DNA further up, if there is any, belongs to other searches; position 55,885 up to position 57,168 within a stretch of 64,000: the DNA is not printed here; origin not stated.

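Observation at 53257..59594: Co-directional putative catabolic operon: M14 peptidase - amidohydrolase-2 - SDR - cupin - HIBADH-like dehydrogenase - small secreted protein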

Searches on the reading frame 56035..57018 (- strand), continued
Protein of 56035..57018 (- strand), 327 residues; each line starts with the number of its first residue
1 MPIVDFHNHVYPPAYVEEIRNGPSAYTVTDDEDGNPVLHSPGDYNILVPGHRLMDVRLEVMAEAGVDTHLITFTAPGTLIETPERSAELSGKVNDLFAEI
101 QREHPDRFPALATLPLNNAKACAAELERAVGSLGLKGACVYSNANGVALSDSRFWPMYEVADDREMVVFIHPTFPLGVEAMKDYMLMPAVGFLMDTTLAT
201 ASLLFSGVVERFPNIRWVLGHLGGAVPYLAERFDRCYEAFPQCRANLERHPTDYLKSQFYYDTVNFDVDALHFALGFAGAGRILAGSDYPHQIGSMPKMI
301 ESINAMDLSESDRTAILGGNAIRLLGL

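Call 60: find_encoding_contigs(protein=P0130, flank=9000, max_places=2)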
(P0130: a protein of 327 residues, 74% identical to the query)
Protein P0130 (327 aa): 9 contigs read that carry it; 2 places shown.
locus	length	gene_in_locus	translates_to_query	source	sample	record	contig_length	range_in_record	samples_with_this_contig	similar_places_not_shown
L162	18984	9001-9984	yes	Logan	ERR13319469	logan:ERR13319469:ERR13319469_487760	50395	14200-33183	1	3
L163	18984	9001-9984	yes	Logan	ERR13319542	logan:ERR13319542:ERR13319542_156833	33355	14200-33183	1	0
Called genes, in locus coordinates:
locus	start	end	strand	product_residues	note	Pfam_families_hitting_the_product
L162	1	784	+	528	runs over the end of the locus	PF01202:SKI, PF00465:Fe-ADH (faint), PF13685:Fe-ADH_2, PF01761:DHQ_synthase, PF24621:DHQS_C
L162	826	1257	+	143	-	PF01220:DHquinase_II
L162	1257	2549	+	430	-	PF00291:PALP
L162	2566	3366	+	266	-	PF00290:Trp_syntA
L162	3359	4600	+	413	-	PF04455:Saccharop_dh_N, PF21571:ArgZ-like_C_1st, PF21570:ArgZ-like_C_2nd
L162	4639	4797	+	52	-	-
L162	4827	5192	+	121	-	PF07736:CM_1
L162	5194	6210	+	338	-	PF18152:DAHP_snth_FXD, PF00793:DAHP_synth_1, PF03102:NeuB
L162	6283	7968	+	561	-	PF02463:SMC_N (faint), PF00005:ABC_tran, PF13476:AAA_23 (faint), PF01926:MMR_HSR1 (faint), PF13304:AAA_21 (faint), PF12848:ABC_tran_Xtn, PF00005:ABC_tran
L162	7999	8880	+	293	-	PF03446:NAD_binding_2, PF09130:DUF1932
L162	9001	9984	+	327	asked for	PF04909:Amidohydro_2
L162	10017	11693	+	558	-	PF22039:HUTI_composite_bact (weak), PF07969:Amidohydro_3, PF01979:Amidohydro_1 (weak)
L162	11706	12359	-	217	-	PF00072:Response_reg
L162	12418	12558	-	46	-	-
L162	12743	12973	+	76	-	-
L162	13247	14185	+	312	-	PF00248:Aldo_ket_red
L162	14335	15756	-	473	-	PF00884:Sulfatase, PF01663:Phosphodiest (weak), PF16347:SGSH_C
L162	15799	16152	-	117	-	-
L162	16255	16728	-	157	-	PF00282:Pyridoxal_deC, PF00266:Aminotran_5 (weak)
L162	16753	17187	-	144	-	PF00282:Pyridoxal_deC (weak)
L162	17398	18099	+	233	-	PF06026:Rib_5-P_isom_A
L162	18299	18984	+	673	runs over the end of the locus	PF01578:Cytochrom_C_asm, PF16327:CcmF_C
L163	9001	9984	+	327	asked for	PF04909:Amidohydro_2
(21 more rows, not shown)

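Call 67: search_dna_similar(query=window:56035-57018:-, collection=plasmids, mode=protein, max_rows=12)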
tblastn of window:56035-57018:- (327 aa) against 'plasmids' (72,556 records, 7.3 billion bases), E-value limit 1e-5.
Records with a match: 548; places in all: 664; records where one place covers at least 80% of the query: 455.
Best place of each record, by identity: <60% 548.
By first word of the organism name: Rhizobium 96; Ralstonia 87; Pseudosulfitobacter 38; Streptomyces 24; Rhodococcus 23; Novosphingobium 16; Agrobacterium 16; Burkholderia 14; Paraburkholderia 12; Caballeronia 11; and 89 more.
By predicted mobility (MOB-suite, as given by PLSDB): non-mobilizable 260; conjugative 150; mobilizable 138.
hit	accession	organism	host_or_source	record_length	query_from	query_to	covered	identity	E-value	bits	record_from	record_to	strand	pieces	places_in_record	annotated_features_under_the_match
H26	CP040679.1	Halostella pelagica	pure culture,isolated from salted brown ...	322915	4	327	99%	38.2%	4e-61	217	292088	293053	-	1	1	record has no annotation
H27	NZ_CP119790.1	Haloarcula ordinaria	cell culture,sediment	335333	4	327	99%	32.9%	2e-39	155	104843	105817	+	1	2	amidohydrolase family protein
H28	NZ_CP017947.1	Bosea sp. Tri-49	Oxytropis triphylla,cell culture,root ...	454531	4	325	98%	32.4%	9e-34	138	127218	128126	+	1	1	amidohydrolase family protein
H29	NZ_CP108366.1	Streptomyces sp. NBC_01340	-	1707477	4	327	99%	32.0%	3e-32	134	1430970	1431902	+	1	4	none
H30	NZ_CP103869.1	Novosphingobium humi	pure culture,soil biofilm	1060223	3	327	99%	31.7%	2e-34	140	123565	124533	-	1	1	none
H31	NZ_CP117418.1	Novosphingobium humi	Single cell,Soil from military shooting ...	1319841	3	327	99%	31.7%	3e-34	140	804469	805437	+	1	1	none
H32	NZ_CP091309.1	Burkholderia pyrrocinia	-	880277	4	327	99%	31.6%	9e-37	147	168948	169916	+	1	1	amidohydrolase family protein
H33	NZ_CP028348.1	Novosphingobium sp. THN1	cell culture,surface water of Lake Taihu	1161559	3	327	99%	31.4%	5e-25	141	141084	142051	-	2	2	record has no annotation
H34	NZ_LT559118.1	Nonomuraea gerenzanensis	-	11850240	1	327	100%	31.1%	1e-23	108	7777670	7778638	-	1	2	none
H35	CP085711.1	Bacillus sp. F19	single cell,soil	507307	4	327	99%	31.3%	1e-39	155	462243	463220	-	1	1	amidohydrolase | 3-hydroxyanthranilate 3,4-dioxygenase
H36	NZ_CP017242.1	Rhizobium etli 8C-3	Phaseolus vulgaris,cell culture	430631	3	327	99%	31.1%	7e-39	153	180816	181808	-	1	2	amidohydrolase family protein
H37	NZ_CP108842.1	Streptomyces chartreusis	-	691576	4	325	98%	31.4%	1e-24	112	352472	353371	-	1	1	amidohydrolase family protein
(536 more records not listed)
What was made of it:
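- Tried and rejected: The amidohydrolase has no orthologue on plasmids; the best is 38% identical (call 67).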
